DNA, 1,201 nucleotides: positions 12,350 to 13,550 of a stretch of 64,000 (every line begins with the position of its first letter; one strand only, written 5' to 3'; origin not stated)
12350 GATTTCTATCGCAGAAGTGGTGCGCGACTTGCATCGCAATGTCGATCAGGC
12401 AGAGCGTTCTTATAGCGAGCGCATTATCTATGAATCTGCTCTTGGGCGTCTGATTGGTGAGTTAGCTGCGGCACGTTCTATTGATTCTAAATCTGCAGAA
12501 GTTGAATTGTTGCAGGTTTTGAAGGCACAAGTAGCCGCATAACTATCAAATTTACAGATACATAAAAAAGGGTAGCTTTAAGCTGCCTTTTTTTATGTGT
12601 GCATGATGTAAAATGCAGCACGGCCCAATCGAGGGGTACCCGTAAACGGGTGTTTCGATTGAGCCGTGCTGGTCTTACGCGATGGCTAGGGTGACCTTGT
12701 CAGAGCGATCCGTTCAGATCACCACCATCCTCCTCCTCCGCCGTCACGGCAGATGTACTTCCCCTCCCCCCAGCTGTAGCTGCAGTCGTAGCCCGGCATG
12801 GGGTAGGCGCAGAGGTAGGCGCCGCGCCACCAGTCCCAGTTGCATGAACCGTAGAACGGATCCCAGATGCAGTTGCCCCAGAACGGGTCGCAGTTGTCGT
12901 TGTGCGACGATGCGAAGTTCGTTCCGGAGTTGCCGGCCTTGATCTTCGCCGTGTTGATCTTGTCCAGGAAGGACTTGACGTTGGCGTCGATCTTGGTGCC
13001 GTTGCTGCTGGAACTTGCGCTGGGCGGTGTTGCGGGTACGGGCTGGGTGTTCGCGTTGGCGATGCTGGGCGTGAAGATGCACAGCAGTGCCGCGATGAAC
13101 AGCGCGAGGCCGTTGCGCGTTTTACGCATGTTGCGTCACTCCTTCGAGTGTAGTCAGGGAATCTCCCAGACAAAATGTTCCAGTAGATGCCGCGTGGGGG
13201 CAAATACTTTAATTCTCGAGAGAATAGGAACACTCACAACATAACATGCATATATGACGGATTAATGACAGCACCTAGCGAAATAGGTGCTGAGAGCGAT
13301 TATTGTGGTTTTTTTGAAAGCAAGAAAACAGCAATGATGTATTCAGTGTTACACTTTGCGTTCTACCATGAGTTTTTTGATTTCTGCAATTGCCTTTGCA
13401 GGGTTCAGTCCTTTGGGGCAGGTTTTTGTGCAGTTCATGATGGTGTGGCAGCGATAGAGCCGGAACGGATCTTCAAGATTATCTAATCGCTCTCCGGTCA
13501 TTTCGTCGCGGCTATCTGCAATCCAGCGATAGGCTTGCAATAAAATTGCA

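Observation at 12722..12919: Novel-looking Trp/Cys/Gly/Tyr-rich secreted module with WDPF(W/Y)GxC repeats and a GGGGGWW terminus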

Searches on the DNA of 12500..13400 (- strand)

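Call 94: search_rna_families(source=window, start=12500, end=13400, threshold=evalue, max_evalue=10)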
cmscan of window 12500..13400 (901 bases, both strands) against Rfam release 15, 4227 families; matches with E-value up to 10: 8.
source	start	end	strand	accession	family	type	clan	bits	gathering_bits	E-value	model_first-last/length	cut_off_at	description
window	12562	12683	-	RF00506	Thr_leader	Cis-reg; leader;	-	22.8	55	0.097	1-118/118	no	Threonine operon leader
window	12608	12678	-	RF03978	mir-1269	Gene; miRNA;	-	19.7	100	2.1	1-90/90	no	mir-1269 microRNA precursor family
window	12757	12824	-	RF01668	P10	Gene; sRNA;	-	18.9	37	0.082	1-72/72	no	Pseudomonas sRNA P10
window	12514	12598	+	RF02323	TtnuHACA16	Gene; snRNA; snoRNA; HACA-box;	-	18.5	100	9.4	1-117/117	no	Tetrahymena snoRNA TtnuHACA16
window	12618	12669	-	RF00643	MIR171_1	Gene; miRNA;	CL00099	18.2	48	1.9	18-82/101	no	MIR171_1 microRNA precursor family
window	12556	12655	+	RF02591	Spy1786666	Gene; sRNA;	-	16.2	64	3.5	1-87/87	no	S. pyogenes small RNA 1786666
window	12538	12598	+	RF02551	DapZ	Cis-reg;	-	15.5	56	9.1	1-78/78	no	ABC transporter regulator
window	12500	12600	+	RF00558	L20_leader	Cis-reg; leader;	-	14.5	58.7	7.5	37-127/127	5'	Ribosomal protein L20 leader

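Call 97: build_rna_model(alignment_id=A6, structure=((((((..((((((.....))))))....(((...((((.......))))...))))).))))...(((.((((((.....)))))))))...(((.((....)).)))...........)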
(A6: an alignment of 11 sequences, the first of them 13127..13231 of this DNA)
Model R1 built from alignment A6 (11 sequences, 120 columns); structure: as given.
model positions 113; base pairs 33; branch points 3; effective number of sequences 2.6; information 0.59 bits per position. Calibrated on 0.2 Mb of random sequence (short: E-values are rough).
structure used (alignment columns):
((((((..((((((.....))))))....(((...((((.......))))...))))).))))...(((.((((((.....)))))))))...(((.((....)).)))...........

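Call 98: search_with_rna_model(model_id=R1, sources=[window, L002, L004, L006, L007, L008, L009, L170, L171, L172, L173, L010, L011, L012, L013, L014, L015, L090, L091, L092, L093], max_evalue=1, make_alignment=true)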
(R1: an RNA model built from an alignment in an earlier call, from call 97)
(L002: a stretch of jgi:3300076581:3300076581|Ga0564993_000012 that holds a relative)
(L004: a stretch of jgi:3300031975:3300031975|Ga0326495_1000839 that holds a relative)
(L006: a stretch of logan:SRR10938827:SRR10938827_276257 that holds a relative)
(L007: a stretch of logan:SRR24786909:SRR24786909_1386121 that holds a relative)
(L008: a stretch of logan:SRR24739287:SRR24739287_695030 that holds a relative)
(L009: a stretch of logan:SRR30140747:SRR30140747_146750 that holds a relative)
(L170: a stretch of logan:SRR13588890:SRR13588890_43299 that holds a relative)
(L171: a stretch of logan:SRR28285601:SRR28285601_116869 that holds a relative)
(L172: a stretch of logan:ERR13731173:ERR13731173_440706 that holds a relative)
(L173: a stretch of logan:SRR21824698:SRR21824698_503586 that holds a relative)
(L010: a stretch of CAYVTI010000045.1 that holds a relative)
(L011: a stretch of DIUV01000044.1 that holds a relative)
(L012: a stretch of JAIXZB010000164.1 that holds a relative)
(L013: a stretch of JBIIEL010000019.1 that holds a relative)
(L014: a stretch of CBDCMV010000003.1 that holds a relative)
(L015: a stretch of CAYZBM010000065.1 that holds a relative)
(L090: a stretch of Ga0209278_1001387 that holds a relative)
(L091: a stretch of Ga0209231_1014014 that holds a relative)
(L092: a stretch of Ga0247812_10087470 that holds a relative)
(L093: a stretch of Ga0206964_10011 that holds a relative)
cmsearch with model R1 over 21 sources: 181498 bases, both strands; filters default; matches with E-value up to 1: 12.
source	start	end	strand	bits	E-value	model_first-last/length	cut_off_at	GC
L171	670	778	+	110.2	5.5e-24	1-113/113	no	0.5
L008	1160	1270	+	108.8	1.2e-23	1-113/113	no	0.45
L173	421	530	+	105.1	9e-23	1-113/113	no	0.45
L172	269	377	+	102.5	3.8e-22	1-113/113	no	0.47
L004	7893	8003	+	99.9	1.6e-21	1-113/113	no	0.49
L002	7890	8003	+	95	2.4e-20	1-113/113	no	0.5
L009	740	845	+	80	8.5e-17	1-113/113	no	0.52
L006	3145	3257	+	68.2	5.6e-14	1-113/113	no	0.49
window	13127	13231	-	65.9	1.9e-13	1-113/113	no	0.48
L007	432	539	+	52.9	2.4e-10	1-113/113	no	0.5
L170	4907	5003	+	45.6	1.3e-08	1-113/113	no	0.51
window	15647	15759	+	13.2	0.7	1-113/113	no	0.45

Alignment A7: 12 matches aligned to the model, 132 columns, each read 5' to 3' on its own strand. Consensus structure (alignment columns), stored with it:
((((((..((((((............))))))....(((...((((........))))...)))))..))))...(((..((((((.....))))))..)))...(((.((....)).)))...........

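Call 99: search_with_rna_model(model_id=R1, sources=[window, L002, L004, L006, L007, L008, L009, L170, L171, L172, L173], max_evalue=0.00001, make_alignment=true, show_alignments=1)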
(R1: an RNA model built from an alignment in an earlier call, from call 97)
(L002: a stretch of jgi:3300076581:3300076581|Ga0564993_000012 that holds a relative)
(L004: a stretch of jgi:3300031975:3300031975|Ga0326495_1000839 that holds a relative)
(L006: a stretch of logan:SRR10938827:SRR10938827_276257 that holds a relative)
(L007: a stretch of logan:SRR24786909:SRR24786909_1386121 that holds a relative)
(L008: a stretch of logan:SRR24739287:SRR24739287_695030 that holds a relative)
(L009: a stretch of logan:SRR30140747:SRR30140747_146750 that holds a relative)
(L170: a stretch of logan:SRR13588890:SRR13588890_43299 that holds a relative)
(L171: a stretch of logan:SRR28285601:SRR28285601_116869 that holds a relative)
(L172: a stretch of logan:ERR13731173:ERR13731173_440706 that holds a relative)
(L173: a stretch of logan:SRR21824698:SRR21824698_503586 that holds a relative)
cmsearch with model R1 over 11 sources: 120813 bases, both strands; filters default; matches with E-value up to 0.00001: 11.
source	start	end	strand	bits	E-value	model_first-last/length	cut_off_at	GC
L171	670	778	+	110.2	3.7e-24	1-113/113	no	0.5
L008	1160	1270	+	108.8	8e-24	1-113/113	no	0.45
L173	421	530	+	105.1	6e-23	1-113/113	no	0.45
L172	269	377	+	102.5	2.6e-22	1-113/113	no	0.47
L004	7893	8003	+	99.9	1e-21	1-113/113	no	0.49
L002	7890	8003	+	95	1.6e-20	1-113/113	no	0.5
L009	740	845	+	80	5.7e-17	1-113/113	no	0.52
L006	3145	3257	+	68.2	3.7e-14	1-113/113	no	0.49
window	13127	13231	-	65.9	1.3e-13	1-113/113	no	0.48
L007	432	539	+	52.9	1.6e-10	1-113/113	no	0.5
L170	4907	5003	+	45.6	8.6e-09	1-113/113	no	0.51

Alignment A8: 11 matches aligned to the model, 123 columns, each read 5' to 3' on its own strand. Consensus structure (alignment columns), stored with it:
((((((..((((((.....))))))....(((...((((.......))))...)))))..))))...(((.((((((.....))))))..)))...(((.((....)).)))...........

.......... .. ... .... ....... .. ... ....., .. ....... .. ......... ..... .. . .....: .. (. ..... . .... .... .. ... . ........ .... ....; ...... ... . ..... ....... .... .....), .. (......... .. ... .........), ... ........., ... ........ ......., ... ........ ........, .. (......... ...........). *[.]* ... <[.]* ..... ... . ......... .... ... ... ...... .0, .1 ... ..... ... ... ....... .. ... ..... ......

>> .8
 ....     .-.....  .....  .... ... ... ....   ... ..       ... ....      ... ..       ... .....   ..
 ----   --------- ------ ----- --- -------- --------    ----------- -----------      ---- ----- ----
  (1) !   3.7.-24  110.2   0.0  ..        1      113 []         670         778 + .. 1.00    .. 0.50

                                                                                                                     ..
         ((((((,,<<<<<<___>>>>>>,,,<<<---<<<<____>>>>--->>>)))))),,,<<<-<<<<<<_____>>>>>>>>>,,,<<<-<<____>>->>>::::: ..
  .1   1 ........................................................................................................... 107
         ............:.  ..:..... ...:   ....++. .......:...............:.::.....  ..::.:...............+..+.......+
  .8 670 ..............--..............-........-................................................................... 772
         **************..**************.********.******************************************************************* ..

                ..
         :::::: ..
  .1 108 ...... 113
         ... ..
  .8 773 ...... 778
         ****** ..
